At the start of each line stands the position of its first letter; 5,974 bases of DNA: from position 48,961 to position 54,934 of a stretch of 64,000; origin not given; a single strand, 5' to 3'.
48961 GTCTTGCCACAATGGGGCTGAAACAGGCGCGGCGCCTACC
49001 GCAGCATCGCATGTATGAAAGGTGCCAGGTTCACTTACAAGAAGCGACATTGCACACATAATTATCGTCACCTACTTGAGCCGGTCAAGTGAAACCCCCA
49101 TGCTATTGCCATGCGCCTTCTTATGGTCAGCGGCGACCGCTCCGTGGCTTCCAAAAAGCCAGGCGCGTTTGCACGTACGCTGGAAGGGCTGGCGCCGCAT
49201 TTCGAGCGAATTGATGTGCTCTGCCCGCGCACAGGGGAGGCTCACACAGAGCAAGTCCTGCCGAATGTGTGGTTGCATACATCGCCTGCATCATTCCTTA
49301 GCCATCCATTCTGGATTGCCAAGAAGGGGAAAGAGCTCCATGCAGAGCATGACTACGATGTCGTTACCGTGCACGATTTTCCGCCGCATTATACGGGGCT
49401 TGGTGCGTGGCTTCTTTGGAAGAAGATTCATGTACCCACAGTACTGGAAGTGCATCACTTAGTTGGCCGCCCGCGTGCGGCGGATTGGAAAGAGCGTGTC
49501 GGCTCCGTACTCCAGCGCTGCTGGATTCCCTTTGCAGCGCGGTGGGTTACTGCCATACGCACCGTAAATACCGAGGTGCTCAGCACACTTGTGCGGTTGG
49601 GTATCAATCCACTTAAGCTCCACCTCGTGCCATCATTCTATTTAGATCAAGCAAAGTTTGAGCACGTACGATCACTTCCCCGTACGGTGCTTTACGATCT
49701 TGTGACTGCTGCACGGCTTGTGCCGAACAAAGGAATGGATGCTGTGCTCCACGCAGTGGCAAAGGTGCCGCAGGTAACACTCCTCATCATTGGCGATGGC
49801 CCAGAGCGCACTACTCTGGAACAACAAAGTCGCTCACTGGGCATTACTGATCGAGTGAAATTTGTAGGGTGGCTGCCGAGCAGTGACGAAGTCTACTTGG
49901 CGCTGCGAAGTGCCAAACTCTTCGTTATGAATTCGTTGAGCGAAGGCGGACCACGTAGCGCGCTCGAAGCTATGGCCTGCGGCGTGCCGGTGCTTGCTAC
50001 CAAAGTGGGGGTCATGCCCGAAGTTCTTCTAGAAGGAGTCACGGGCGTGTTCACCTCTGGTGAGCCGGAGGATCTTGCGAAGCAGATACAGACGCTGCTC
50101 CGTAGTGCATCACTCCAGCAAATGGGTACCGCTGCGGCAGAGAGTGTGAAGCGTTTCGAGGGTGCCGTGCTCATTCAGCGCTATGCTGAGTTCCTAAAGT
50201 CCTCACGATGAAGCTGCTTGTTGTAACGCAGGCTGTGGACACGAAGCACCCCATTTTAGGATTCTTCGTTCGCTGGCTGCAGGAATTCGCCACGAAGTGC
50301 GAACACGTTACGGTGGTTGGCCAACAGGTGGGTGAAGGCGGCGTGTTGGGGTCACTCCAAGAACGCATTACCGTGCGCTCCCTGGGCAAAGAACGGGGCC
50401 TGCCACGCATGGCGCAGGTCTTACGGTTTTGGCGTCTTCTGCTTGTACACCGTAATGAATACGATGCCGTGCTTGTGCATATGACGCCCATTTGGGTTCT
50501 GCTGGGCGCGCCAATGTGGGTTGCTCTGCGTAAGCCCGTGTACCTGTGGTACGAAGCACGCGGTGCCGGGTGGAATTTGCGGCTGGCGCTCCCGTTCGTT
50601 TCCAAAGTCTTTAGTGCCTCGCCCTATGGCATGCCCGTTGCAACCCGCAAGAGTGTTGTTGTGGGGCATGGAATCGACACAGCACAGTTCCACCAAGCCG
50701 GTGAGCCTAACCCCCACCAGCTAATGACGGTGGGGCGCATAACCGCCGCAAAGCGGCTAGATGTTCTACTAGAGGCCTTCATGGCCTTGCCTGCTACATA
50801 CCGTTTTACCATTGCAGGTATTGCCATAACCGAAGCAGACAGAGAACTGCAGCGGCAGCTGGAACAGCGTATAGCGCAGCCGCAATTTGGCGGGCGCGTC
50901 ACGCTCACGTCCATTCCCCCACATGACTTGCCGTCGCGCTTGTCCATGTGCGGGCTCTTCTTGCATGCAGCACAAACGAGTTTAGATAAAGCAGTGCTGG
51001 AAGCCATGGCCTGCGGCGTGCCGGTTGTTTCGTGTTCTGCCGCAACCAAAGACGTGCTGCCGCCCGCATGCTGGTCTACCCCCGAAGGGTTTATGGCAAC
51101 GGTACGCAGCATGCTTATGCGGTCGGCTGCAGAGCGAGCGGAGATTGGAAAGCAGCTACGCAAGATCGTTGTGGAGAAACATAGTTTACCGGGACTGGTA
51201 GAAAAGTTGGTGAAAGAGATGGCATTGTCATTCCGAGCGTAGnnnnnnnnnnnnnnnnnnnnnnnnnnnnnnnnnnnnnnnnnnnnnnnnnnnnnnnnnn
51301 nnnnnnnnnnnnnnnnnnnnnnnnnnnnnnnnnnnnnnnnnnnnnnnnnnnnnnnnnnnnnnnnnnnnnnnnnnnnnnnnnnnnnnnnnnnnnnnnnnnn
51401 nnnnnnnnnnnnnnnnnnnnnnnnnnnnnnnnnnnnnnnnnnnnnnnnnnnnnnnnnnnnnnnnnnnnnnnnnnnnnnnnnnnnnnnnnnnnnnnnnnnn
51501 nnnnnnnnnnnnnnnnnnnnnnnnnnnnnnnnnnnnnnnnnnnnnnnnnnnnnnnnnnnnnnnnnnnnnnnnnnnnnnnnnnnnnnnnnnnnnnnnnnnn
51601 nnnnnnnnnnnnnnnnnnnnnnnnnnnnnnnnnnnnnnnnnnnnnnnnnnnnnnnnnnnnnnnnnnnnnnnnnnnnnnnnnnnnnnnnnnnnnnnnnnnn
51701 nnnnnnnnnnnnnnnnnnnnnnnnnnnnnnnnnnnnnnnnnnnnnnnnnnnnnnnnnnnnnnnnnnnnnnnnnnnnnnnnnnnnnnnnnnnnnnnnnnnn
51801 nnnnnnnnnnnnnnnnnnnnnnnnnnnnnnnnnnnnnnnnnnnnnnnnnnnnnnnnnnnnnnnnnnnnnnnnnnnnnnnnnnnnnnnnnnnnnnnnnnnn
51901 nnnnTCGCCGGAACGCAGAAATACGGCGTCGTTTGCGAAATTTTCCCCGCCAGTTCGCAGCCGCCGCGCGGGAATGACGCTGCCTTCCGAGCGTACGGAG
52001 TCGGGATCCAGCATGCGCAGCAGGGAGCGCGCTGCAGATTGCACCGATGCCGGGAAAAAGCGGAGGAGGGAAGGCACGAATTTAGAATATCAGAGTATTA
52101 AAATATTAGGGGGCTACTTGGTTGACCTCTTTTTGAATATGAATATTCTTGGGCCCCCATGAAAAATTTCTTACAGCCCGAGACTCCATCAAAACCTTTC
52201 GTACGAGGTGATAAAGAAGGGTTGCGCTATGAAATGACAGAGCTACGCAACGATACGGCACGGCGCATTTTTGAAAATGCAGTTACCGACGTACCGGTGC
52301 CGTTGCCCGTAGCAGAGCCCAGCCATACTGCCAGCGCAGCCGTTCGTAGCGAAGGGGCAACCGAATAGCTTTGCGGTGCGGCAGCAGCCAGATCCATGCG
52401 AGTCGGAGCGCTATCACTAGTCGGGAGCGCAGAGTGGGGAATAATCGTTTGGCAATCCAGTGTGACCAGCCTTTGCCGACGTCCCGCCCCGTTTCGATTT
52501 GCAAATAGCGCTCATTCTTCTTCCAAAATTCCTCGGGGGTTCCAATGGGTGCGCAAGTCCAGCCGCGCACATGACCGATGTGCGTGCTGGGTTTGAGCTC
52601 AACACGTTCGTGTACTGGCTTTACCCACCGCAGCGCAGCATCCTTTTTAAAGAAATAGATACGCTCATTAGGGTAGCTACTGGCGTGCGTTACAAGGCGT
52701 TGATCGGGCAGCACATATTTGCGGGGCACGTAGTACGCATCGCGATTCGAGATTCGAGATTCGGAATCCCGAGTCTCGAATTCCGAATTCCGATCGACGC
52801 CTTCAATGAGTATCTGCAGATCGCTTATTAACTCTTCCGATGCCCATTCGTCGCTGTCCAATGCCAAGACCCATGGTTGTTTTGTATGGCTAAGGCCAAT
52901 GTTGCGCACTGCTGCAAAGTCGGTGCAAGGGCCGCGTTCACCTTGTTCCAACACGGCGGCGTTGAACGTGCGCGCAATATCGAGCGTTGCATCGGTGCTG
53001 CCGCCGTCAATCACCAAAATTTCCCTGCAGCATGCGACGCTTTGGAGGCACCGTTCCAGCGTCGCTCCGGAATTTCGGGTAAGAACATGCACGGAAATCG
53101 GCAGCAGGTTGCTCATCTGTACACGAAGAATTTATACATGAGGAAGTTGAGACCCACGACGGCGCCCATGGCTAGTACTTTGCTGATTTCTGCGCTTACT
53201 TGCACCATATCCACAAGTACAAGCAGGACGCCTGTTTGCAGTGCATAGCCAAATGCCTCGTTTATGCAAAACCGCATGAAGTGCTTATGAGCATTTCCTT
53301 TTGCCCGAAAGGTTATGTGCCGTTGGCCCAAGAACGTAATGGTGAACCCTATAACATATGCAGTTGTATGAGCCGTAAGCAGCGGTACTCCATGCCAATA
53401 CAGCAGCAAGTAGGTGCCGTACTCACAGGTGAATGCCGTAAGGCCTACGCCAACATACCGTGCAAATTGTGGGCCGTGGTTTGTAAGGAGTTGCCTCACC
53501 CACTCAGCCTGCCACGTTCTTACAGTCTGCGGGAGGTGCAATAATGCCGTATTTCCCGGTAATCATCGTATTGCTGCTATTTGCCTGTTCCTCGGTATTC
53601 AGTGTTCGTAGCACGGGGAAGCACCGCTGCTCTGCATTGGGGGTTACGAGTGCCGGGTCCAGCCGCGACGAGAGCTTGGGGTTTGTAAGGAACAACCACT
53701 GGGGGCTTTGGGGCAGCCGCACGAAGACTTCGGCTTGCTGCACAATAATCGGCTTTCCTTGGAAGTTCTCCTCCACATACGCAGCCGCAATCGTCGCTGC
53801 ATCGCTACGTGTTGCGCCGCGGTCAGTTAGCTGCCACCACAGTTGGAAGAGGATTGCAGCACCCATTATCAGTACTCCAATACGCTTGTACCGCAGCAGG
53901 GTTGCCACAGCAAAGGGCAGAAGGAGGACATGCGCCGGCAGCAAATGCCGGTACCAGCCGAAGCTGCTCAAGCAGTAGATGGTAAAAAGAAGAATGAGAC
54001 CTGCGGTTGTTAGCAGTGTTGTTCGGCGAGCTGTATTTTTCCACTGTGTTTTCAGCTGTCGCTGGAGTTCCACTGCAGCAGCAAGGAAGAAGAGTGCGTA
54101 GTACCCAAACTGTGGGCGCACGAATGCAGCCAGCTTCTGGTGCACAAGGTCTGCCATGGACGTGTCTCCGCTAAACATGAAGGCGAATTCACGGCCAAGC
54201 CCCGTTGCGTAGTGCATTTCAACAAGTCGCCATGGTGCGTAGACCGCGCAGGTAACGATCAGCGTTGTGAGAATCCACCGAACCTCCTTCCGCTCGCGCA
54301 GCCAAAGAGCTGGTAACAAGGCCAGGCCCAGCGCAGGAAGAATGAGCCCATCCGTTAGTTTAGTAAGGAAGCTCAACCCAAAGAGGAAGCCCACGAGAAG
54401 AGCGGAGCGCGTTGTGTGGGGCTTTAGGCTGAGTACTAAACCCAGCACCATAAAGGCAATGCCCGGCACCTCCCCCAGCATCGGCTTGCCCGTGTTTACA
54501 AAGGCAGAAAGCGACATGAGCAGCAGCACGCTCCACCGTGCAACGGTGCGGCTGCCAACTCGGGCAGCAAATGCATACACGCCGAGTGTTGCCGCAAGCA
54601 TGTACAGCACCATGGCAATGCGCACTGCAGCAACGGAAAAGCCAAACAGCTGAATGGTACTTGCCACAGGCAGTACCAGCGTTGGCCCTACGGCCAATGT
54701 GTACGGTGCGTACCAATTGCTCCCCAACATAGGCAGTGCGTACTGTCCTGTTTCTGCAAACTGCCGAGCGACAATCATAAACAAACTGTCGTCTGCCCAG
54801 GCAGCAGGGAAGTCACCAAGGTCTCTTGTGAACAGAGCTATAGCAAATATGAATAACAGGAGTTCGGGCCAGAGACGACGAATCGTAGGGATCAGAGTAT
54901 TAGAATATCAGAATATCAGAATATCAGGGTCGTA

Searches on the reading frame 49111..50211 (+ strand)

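Call 17: search_protein_families(library=pfam, proteins=[window:49111-50211:+], max_evalue=0.001)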
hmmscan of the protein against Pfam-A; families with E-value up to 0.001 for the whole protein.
window:49111-50211:+ (366 aa): 6 families
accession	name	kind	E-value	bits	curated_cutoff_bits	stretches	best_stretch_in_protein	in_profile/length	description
PF00534.26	Glycos_transf_1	-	7.2e-36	123.7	26.4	1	197-340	18-167/172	Glycosyl transferases group 1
PF13692.12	Glyco_trans_1_4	-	2.8e-32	112.4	27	1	197-331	4-141/142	Glycosyl transferases group 1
PF13579.12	Glyco_trans_4_4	-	7.5e-11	43.1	29.7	1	21-174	8-156/158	Glycosyl transferase 4-like domain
PF13439.12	Glyco_transf_4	-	7e-10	39.6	28.5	1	26-174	14-163/170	Glycosyltransferase Family 4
PF20706.3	GT4-conflict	-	5.1e-09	36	26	1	170-298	175-312/385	Family 4 Glycosyltransferase in conflict systems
PF13524.12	Glyco_trans_1_2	-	4.9e-08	33.5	25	1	212-347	5-130/144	Glycosyl transferase-like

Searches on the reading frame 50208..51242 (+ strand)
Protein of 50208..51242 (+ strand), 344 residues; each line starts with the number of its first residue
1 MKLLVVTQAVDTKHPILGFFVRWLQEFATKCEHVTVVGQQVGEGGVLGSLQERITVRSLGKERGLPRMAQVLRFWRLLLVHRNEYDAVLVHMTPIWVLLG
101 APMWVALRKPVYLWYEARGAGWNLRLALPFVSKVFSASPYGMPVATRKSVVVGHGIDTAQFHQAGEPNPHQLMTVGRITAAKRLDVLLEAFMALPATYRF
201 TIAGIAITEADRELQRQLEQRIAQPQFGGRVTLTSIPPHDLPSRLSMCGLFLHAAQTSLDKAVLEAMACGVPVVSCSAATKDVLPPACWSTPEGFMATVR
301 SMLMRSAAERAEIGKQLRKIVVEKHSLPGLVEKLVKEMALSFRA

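Call 17: search_protein_families(library=pfam, proteins=[window:50208-51242:+], max_evalue=0.001)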
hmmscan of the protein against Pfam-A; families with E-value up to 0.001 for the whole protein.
window:50208-51242:+ (344 aa): 3 families
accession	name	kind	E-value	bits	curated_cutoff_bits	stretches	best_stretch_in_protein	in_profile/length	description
PF13692.12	Glyco_trans_1_4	-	5.1e-13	49.9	27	1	171-284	3-115/142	Glycosyl transferases group 1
PF00534.26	Glycos_transf_1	-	3.8e-12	46.5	26.4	1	167-275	13-121/172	Glycosyl transferases group 1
PF13524.12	Glyco_trans_1_2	-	0.00041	20.7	25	1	199-327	16-135/144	Glycosyl transferase-like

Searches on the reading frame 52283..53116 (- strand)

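Call 17: search_protein_families(library=pfam, proteins=[window:52283-53116:-], max_evalue=0.001)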
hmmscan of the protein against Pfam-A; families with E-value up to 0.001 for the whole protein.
window:52283-53116:- (277 aa): 2 families
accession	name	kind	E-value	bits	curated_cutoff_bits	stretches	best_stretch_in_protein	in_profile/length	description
PF00535.33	Glycos_transf_2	-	8.7e-14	52.2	23.3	1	8-101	1-100/168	Glycosyl transferase family 2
PF10111.15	Glyco_tranf_2_2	-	0.00075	19.5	27.3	0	31-98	30-100/276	Glycosyltransferase like family 2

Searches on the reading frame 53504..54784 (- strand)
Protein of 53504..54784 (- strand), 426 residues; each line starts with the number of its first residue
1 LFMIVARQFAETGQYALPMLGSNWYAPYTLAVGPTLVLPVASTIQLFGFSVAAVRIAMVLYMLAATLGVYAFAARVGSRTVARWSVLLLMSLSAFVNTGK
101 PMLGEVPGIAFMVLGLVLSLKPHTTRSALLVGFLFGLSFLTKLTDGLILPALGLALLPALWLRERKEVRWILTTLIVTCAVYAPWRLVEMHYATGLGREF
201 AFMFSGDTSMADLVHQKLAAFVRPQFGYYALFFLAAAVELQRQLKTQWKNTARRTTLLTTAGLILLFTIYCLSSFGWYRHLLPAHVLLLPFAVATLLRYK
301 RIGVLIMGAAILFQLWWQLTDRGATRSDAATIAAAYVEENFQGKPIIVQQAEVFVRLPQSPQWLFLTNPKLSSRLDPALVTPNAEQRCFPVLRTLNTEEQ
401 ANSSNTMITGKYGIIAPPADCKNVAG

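Call 17: search_protein_families(library=pfam, proteins=[window:53504-54784:-], max_evalue=0.001)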
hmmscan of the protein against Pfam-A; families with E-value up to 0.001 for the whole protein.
window:53504-54784:- (426 aa): 1 family
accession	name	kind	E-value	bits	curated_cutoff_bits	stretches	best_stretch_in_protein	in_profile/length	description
PF13231.12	PMT_2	-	5.5e-11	43.4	26.1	1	43-184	13-156/160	Dolichyl-phosphate-mannose-protein mannosyltransferase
